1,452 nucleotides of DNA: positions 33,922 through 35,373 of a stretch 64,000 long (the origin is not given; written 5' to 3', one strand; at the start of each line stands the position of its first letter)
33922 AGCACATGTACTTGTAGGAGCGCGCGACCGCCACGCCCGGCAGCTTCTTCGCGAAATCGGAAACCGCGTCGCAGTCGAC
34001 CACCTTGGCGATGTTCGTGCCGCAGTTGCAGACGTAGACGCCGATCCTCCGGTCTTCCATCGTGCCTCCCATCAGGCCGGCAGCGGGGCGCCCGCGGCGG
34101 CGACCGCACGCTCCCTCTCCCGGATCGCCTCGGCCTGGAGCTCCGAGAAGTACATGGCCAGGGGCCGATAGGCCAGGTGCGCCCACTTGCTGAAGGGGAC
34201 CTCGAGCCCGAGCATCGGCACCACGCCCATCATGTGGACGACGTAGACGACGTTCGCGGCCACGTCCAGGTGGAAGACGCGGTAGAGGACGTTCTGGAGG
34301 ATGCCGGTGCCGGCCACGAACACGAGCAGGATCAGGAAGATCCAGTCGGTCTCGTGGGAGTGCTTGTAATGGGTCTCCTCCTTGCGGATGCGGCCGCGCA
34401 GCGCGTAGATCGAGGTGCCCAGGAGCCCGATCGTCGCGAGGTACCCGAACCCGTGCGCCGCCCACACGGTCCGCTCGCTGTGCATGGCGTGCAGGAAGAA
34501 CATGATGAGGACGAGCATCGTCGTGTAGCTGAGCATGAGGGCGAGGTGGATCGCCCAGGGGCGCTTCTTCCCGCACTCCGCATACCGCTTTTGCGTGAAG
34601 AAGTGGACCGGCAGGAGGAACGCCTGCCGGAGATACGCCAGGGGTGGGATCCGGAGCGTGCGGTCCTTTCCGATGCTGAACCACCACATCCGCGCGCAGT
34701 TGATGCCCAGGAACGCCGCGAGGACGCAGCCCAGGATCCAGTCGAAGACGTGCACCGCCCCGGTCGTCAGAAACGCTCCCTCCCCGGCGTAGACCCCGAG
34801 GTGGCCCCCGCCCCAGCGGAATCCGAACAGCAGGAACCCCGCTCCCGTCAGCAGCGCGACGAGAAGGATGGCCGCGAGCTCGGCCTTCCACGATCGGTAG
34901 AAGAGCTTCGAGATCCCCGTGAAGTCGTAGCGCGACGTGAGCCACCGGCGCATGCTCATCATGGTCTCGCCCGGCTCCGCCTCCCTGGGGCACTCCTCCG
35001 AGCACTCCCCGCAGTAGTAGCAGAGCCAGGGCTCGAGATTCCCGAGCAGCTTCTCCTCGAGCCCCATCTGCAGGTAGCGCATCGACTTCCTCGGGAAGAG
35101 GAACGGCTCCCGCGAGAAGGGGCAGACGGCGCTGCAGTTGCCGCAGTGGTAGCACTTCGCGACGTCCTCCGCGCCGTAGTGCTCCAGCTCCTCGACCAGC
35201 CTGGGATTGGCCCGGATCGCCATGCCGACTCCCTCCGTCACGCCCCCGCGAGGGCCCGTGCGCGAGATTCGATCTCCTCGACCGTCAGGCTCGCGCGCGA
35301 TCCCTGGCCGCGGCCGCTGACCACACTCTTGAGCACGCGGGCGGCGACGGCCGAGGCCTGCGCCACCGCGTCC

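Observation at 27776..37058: Operon fusing a Qmo-like membrane module (QmoA-like / QmoC-like / HdrA+MvhD) to a group-3c [NiFe] hydrogenase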

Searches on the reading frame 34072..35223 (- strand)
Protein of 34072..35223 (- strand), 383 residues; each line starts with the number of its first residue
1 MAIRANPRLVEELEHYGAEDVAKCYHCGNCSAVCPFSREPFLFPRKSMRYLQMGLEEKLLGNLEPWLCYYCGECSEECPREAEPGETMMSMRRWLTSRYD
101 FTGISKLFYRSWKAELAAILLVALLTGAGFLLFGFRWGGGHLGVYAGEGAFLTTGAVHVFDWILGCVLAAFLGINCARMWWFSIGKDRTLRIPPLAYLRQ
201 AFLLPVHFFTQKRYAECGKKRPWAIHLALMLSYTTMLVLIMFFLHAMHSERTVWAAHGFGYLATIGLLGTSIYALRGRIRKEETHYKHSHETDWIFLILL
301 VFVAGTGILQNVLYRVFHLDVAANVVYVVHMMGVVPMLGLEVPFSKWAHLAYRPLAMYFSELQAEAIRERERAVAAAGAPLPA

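Call 5: search_protein_families(library=pfam, proteins=[window:34072-35223:-], max_evalue=0.01)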
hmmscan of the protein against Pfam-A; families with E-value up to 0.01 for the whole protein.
window:34072-35223:- (383 aa): 8 families
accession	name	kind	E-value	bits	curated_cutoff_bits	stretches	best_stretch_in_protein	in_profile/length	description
PF13183.11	Fer4_8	-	6e-10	40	27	1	21-81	2-67/68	4Fe-4S dicluster domain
PF13237.11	Fer4_10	-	2.1e-08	34.4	25.5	1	20-79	5-53/53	4Fe-4S dicluster domain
PF13534.11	Fer4_17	-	2.5e-07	31.6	22.2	1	23-81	1-59/61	4Fe-4S dicluster domain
PF12838.12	Fer4_7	-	2.5e-07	31.5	27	2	23-82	1-52/52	4Fe-4S dicluster domain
PF13187.11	Fer4_9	-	4.9e-07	30.1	27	1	23-82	1-51/52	4Fe-4S dicluster domain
PF13484.11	Fer4_16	-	1.3e-05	26.3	30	0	22-36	51-65/66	4Fe-4S double cluster binding domain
PF00037.32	Fer4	-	1.3e-05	25.3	21.1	0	20-36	4-20/24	4Fe-4S binding domain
PF25160.1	LdpA_Fe-S-bd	-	5e-05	23.4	27.6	1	22-37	26-41/49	LdpA Fe-S cluster-binding domain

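Call 6: search_protein_families(library=ncbifam, proteins=[window:34072-35223:-], max_evalue=0.001)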
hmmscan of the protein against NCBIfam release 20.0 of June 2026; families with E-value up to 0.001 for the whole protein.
window:34072-35223:- (383 aa): 15 families
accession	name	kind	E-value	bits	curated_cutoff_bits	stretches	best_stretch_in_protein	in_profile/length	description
NF038018.1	qmoC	equivalog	7.6e-52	176.9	300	1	9-359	5-360/360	quinone-interacting membrane-bound oxidoreductase complex subunit QmoC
TIGR03290.1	CoB_CoM_SS_C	equivalog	4.5e-16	59.1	160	1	22-94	2-74/144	CoB--CoM heterodisulfide reductase subunit C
NF041890.1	hdrC_Methbact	equivalog_domain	1.3e-09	37.9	270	1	9-87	16-93/192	ferredoxin:CoB-CoM heterodisulfide reductase subunit HdrC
NF041779.1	hetero_SS_HdrC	equivalog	7e-08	32.2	350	1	21-93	30-101/198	ferredoxin:CoB-CoM heterodisulfide reductase subunit HdrC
NF009226.0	PRK12576.1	equivalog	1e-06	28.3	344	1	21-94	153-236/317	succinate dehydrogenase/fumarate reductase iron-sulfur subunit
TIGR02512.1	FeFe_hydrog_A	subfamily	2.3e-05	23.4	405.95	1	20-82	5-66/375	[FeFe] hydrogenase, group A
NF042909.1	FMH_DH_FwdF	exception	3.5e-05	23.1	375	1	22-82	55-115/336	tungsten-dependent formylmethanofuran dehydrogenase subunit FwdF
TIGR01971.1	NuoI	subfamily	4.1e-05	23.2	113.05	0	67-82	82-97/121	NADH-quinone oxidoreductase, chain I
NF058577.1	FdxA_fam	equivalog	0.0001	22.4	65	0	20-36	34-50/52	4Fe-4S ferredoxin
TIGR00314.1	cdhA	equivalog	0.00019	19.4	781.3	1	19-82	396-453/784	CO dehydrogenase/acetyl-CoA synthase complex subunit alpha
NF011607.0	PRK15033.1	subfamily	0.00021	20.3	524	1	260-358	278-372/389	tricarballylate utilization 4Fe-4S protein TcuB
TIGR01945.1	rnfC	subfamily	0.00023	19.9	245.95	1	12-82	353-418/435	RnfABCDGE type electron transport complex subunit C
NF004616.0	PRK05950.1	subfamily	0.00045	19.4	228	0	18-97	143-235/238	succinate dehydrogenase iron-sulfur subunit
NF040763.1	FeFe_hydrog_A6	exception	0.00047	18.7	765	1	19-82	142-204/571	NADH-dependent [FeFe] hydrogenase, group A6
TIGR03287.1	methan_mark_16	hypoth_equivalog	0.00098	17.7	363.95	0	13-36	321-344/391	methanogenesis marker 16 metalloprotein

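Call 11: find_homologous_proteins(query=window:34072-35223:-, max_evalue=0.00001)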
Query window:34072-35223:- (383 aa): 2821 proteins with E <= 0.00001 among 8000 candidates; the best 120 are listed.
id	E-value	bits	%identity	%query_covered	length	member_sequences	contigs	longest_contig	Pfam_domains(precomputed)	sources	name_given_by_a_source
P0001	9.3e-243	824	92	100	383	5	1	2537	PF00037.33,PF13484.12,PF12838.13,PF13534.12,PF13237.12,PF13183.12,PF13187.12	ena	-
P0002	2.9e-224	763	84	100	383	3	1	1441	PF00037.33,PF13484.12,PF12838.13,PF13534.12,PF25160.2,PF13237.12,PF13183.12,PF13187.12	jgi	-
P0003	9.4e-215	731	81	100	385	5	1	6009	PF00037.33,PF12838.13,PF13534.12,PF13237.12,PF13183.12,PF13187.12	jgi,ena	-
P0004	1.1e-214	731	82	95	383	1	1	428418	PF12838.13,PF13534.12,PF13237.12,PF13183.12,PF13187.12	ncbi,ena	-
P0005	2.2e-200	684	76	98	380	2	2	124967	PF00037.33,PF13484.12,PF12838.13,PF13534.12,PF13237.12,PF13183.12,PF13187.12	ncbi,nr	ncbi:MAG: 4Fe-4S dicluster domain-containing protein [Acidobacteria bacterium]|nr:4Fe-4S dicluster d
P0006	4.0e-200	683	75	100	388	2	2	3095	PF13484.12,PF12838.13,PF13534.12,PF13237.12,PF13183.12,PF13187.12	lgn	-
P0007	9.6e-193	659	72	99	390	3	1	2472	PF00037.33,PF13484.12,PF12838.13,PF13534.12,PF13237.12,PF13183.12,PF13187.12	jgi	-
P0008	1.0e-190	652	72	99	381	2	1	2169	PF12838.13,PF13534.12,PF13237.12,PF13183.12,PF13187.12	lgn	-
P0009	1.0e-190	652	71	99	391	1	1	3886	PF12838.13,PF13534.12,PF13237.12,PF13183.12,PF13187.12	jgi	jgi:ferredoxin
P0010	2.6e-189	648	74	99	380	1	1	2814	PF00037.33,PF13484.12,PF12838.13,PF13534.12,PF13237.12,PF13183.12,PF13187.12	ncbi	-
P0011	3.1e-189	647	75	97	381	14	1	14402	PF00037.33,PF13484.12,PF12838.13,PF13534.12,PF25160.2,PF13237.12,PF13183.12,PF13187.12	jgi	jgi:ferredoxin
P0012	5.5e-189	647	70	99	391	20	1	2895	PF12838.13,PF13534.12,PF13237.12,PF13183.12,PF13187.12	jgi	jgi:ferredoxin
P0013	6.0e-189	646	72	99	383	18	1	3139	PF00037.33,PF13484.12,PF12838.13,PF13534.12,PF25160.2,PF13237.12,PF13183.12,PF13187.12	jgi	jgi:ferredoxin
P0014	1.3e-187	642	74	96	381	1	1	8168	PF00037.33,PF13484.12,PF12838.13,PF13534.12,PF13237.12,PF13183.12,PF13187.12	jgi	jgi:quinone-modifying oxidoreductase subunit QmoC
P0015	3.0e-187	641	74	98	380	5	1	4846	PF00037.33,PF12838.13,PF13534.12,PF13237.12,PF13183.12,PF13187.12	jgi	jgi:ferredoxin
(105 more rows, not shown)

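Call 13: find_related_loci(query=A1, collection=genome_contigs, flank=10000)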
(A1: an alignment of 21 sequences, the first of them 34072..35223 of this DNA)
Query A1 (383 aa) in genome_contigs; peptide patterns used: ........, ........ (x = any residue, [..] = any of these).
387 stretches matched a pattern; 371 encode a relative of the query (tblastn E <= 1e-3); the best 80 are kept; 80 distinct loci.
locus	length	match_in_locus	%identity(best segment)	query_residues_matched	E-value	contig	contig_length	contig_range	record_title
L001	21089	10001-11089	82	1-363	0e+0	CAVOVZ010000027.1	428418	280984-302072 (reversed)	MAG: Terriglobia bacterium isolate MFD00032.bin.1.110 genome assembly, contig: contig_86011, whole genome shotgun sequen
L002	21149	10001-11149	72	1-383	0e+0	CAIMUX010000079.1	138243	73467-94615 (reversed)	MAG: Candidatus Eisenbacteria bacterium isolate Loclat_bin-10216 genome assembly, contig: bin-10216:079/142, whole genom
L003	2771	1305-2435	70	1-376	0e+0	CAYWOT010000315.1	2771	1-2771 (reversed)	MAG TPA_asm: uncultured bacterium isolate binchicken_co129_807 genome assembly, contig: NODE_151867_length_2771_cov_3.90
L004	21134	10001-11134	72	1-380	0e+0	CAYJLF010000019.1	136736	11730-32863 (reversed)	MAG TPA_asm: uncultured bacterium isolate ERP124720_co1_184 genome assembly, contig: NODE_159_length_136736_cov_12.91636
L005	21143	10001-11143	72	1-380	0e+0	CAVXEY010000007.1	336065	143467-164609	MAG: uncultured delta proteobacterium isolate MFD02416.bin.1.108 genome assembly, contig: contig_19244, whole genome sho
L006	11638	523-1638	72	1-372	0e+0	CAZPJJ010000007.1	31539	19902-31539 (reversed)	MAG TPA_asm: uncultured Acidobacteriota bacterium isolate SRP093185_co1_106 genome assembly, contig: NODE_701_length_315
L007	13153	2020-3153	71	1-380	0e+0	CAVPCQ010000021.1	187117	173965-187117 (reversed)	MAG: uncultured Acidobacteriota bacterium isolate MFD00032.bin.3.232 genome assembly, contig: contig_38534, whole genome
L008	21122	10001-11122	74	1-377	2e-180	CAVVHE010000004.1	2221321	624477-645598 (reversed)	MAG: Terriglobia bacterium isolate MFD02979.bin.1.14 genome assembly, contig: contig_19889, whole genome shotgun sequenc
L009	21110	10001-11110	73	1-373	2e-180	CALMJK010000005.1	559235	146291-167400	MAG TPA_asm: uncultured bacterium isolate SRR5468112_bin.3_CONCOCT_v1.1_MAG genome assembly, contig: ERZ781236.2, whole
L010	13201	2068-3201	70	1-380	5e-180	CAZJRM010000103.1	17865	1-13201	MAG TPA_asm: uncultured Vicinamibacterales bacterium isolate binchicken_co66_63 genome assembly, contig: NODE_4975_lengt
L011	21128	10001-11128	72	1-379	2e-179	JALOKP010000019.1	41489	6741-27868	MAG: Acidobacteria bacterium isolate Prado002 scaffold_544, whole genome shotgun sequence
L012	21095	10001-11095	74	1-365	2e-179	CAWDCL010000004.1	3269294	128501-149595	MAG: uncultured Acidobacteriota bacterium isolate MFD02979.bin.1.81 genome assembly, contig: contig_62847, whole genome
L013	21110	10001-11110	71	1-372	5e-179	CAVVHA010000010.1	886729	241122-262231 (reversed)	MAG: uncultured Acidobacteriota bacterium isolate MFD02979.bin.2.107 genome assembly, contig: contig_45238, whole genome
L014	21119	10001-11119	71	1-380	3e-178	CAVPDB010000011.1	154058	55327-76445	MAG: uncultured Acidobacteriota bacterium isolate MFD00032.bin.3.166 genome assembly, contig: contig_38536, whole genome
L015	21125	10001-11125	72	1-377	2e-178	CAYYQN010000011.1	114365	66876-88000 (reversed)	MAG TPA_asm: uncultured bacterium isolate binchicken_co115_312 genome assembly, contig: NODE_296_length_114365_cov_10.16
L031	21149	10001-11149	62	1-383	1e-168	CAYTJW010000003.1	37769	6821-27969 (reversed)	MAG TPA_asm: uncultured Thermoanaerobaculia bacterium isolate binchicken_co66_87 genome assembly, contig: NODE_1863_leng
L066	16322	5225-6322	63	1-366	1e-158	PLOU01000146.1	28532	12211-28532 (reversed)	MAG: Granulicella sp. isolate bog_404 73.20120700_S3X.39_contig_3084, whole genome shotgun sequence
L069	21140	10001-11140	60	1-381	1e-157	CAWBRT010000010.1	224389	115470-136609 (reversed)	MAG: uncultured Acidobacteriota bacterium isolate MFD01231.bin.2.76 genome assembly, contig: contig_26570, whole genome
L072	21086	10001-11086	62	1-364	2e-156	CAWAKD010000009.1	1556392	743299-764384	MAG: uncultured delta proteobacterium isolate MFD02416.bin.1.176 genome assembly, contig: contig_57377, whole genome sho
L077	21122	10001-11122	63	1-372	1e-153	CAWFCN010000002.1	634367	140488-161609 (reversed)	MAG: uncultured Actinomycetes bacterium isolate MFD04716.bin.1.353 genome assembly, contig: contig_11764, whole genome s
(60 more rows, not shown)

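Call 19: search_solved_structures(query=window:34072-35223:-, max_evalue=1, show_alignments=2)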
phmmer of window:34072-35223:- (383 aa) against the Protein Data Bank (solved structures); distinct sequences matched with E-value up to 1: 38.
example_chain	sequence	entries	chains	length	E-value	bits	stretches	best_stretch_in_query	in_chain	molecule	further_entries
7bkb_C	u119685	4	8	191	2.3e-12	50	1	6-96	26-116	CoB--CoM heterodisulfide reductase subunit C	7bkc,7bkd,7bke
8rvv_C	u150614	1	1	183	2.5e-10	43.3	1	10-85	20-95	H(2):CoB-CoM heterodisulfide,ferredoxin reductase subunit C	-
8rvu_c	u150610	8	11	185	2.5e-10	43.3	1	10-85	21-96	H(2):CoB-CoM heterodisulfide,ferredoxin reductase subunit C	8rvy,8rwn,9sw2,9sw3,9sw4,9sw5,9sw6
9sfi_E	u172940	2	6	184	2.9e-09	39.8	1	21-95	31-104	H(2)/formate:CoB-CoM heterodisulfide,ferredoxin reductase subunit C2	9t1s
5odc_C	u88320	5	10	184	3.3e-09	39.6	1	21-97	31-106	Heterodisulfide reductase, subunit C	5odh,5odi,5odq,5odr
9sfi_U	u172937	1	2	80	4.1e-05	26.2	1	22-82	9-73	4Fe-4S binding protein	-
5t5i_F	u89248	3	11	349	9e-05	25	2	17-83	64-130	Tungsten formylmethanofuran dehydrogenase subunit fwdF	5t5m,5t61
9sw6_H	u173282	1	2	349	0.00017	24.1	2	19-82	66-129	Tungsten formylmethanofuran dehydrogenase, subunit F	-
5t5i_G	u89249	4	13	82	0.00055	22.4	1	23-82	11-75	Tungsten formylmethanofuran dehydrogenase subunit fwdG | Tungsten formylmethanofuran dehydrogenase, subunit G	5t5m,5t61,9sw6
9eri_C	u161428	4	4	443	0.0017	20.8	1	22-82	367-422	Na(+)-translocating ferredoxin:NAD(+) oxidoreductase complex subunit C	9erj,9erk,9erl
1kf6_B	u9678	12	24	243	0.0079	18.6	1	22-89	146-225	FUMARATE REDUCTASE IRON-SULFUR PROTEIN | Fumarate reductase iron-sulfur subunit | Fumarate reductase (Anaerobic), Fe-S subunit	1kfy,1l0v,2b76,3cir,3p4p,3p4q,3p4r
9ojn_A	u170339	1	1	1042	0.048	16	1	44-103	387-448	Iron-sulfur-binding reductase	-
7bkb_A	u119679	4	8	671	0.094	15.1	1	23-79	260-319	CoB--CoM heterodisulfide reductase iron-sulfur subunit A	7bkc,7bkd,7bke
7arc_I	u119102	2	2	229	0.16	14.4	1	22-82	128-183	TYKY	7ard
2lm2_A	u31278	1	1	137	0.16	14.3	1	215-316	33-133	Neuronal acetylcholine receptor subunit beta-2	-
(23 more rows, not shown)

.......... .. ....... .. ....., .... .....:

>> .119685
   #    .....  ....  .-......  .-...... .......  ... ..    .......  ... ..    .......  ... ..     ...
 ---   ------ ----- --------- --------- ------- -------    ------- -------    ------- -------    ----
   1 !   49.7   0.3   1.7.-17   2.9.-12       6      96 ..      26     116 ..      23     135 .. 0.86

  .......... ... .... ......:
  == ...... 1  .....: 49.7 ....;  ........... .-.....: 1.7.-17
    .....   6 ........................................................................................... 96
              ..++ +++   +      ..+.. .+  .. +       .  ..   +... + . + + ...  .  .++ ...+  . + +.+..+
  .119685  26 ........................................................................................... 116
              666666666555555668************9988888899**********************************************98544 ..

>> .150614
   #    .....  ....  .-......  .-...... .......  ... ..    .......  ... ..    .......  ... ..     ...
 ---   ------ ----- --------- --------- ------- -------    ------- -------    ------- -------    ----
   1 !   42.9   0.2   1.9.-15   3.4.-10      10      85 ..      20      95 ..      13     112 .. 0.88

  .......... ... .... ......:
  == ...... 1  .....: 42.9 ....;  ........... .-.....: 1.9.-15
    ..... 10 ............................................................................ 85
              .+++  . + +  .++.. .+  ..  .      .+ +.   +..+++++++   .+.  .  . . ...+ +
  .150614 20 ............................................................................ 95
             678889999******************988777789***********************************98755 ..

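Call 36: search_protein_families(library=pfam, proteins=[L031:13320-14138:+, L031:14128-14523:+, L031:14536-16182:+, L031:16301-16705:+, L069:6181-7203:+, L069:7200-8030:+, L069:13339-14427:+, L066:8714-10834:+, L066:1485-2540:+, L031:7204-8049:+], max_evalue=0.0001)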
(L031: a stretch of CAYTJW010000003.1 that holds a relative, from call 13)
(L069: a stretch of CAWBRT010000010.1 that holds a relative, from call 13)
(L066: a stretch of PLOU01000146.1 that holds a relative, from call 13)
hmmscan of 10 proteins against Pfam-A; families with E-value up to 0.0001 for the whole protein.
L031:13320-14138:+ (272 aa): 5 families
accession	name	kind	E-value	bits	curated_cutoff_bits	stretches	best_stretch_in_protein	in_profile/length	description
PF12797.12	Fer4_2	-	2.3e-07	30.7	24.5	1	207-226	2-21/22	4Fe-4S binding domain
PF00037.32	Fer4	-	3.2e-06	27.2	21.1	1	213-228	6-21/24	4Fe-4S binding domain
PF13237.11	Fer4_10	-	3.3e-06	27.4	25.5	0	209-227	3-21/53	4Fe-4S dicluster domain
PF13183.11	Fer4_8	-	9e-06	26.6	27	0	163-229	3-68/68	4Fe-4S dicluster domain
PF13187.11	Fer4_9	-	1.2e-05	25.7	27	1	164-228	1-50/52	4Fe-4S dicluster domain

L031:14128-14523:+ (131 aa): 2 families
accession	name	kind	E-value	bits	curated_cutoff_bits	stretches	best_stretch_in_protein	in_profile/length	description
PF04879.21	Molybdop_Fe4S4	-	9.7e-19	67.5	22.7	1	6-55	4-53/55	Molybdopterin oxidoreductase Fe4S4 domain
PF00384.28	Molybdopterin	-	1.7e-13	50.8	24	1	60-131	1-81/353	Molybdopterin oxidoreductase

L031:14536-16182:+ (548 aa): 2 families
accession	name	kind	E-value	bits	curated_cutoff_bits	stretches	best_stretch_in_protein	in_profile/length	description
PF00384.28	Molybdopterin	-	1.8e-63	215.1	24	1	12-342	97-352/353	Molybdopterin oxidoreductase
PF01568.27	Molydop_binding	-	4.4e-33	114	26.8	1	426-532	1-110/110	Molydopterin dinucleotide binding domain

L031:16301-16705:+ (134 aa): 0 families

L069:6181-7203:+ (340 aa): 8 families
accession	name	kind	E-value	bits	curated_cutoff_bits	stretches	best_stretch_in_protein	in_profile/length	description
PF17179.9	Fer4_22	-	4.7e-31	108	27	1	225-318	1-94/95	4Fe-4S dicluster domain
PF13237.11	Fer4_10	-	3.5e-08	33.7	25.5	1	300-318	4-22/53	4Fe-4S dicluster domain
PF00037.32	Fer4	-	2.5e-07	30.6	21.1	0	301-317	4-20/24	4Fe-4S binding domain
PF12838.12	Fer4_7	-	2.4e-06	28.4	27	0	225-317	1-50/52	4Fe-4S dicluster domain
PF25160.1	LdpA_Fe-S-bd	-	5.9e-06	26.4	27.6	0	223-238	25-40/49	LdpA Fe-S cluster-binding domain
PF14697.11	Fer4_21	-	2.4e-05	24.8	35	0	217-242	32-57/59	4Fe-4S dicluster domain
PF12797.12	Fer4_2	-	3.8e-05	23.8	24.5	0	303-317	8-22/22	4Fe-4S binding domain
PF13187.11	Fer4_9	-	8.8e-05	22.9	27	0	305-329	2-26/52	4Fe-4S dicluster domain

L069:7200-8030:+ (276 aa): 3 families
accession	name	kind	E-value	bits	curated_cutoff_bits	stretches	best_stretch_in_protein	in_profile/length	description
PF00175.26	NAD_binding_1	-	3.3e-17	63.6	22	1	114-218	1-107/109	Oxidoreductase NAD-binding domain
PF10418.14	DHODB_Fe-S_bind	-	2.9e-11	43.3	23.9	1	237-269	1-40/41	Iron-sulfur cluster binding domain of dihydroorotate dehydrogenase B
PF00970.30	FAD_binding_6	-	4.4e-06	27.4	21.1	1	10-100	3-96/99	Oxidoreductase FAD-binding domain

L069:13339-14427:+ (362 aa): 1 family
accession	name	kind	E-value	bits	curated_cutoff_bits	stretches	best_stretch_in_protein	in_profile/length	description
PF02615.19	Ldh_2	-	4.8e-121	404.4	38.8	1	10-338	3-332/333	Malate/L-lactate dehydrogenase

L066:8714-10834:+ (706 aa): 3 families
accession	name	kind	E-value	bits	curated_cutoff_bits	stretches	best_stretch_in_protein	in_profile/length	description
PF17132.9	Glyco_hydro_106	-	5.4e-25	88.4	29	2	302-518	521-739/743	alpha-L-rhamnosidase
PF22666.2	Glyco_hydro_2_N2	-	2.8e-11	44.2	27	1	600-676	50-129/167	Glycosyl hydrolase 2 galactose-binding domain-like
PF02837.24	Glyco_hydro_2_N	-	7.8e-05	23.1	28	0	569-665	37-134/169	Glycosyl hydrolases family 2, sugar binding domain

L066:1485-2540:+ (351 aa): 3 families
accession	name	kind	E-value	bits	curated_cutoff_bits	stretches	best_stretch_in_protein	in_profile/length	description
PF17179.9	Fer4_22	-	7.1e-30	104.2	27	1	235-327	1-93/95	4Fe-4S dicluster domain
PF13237.11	Fer4_10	-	3.3e-05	24.2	25.5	0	234-273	7-42/53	4Fe-4S dicluster domain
PF13187.11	Fer4_9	-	7.2e-05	23.2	27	0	224-248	34-49/52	4Fe-4S dicluster domain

L031:7204-8049:+ (281 aa): 1 family
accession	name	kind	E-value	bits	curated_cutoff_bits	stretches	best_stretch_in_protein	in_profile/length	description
PF00072.30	Response_reg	-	4e-29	101.5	30.2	2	154-271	1-110/111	Response regulator receiver domain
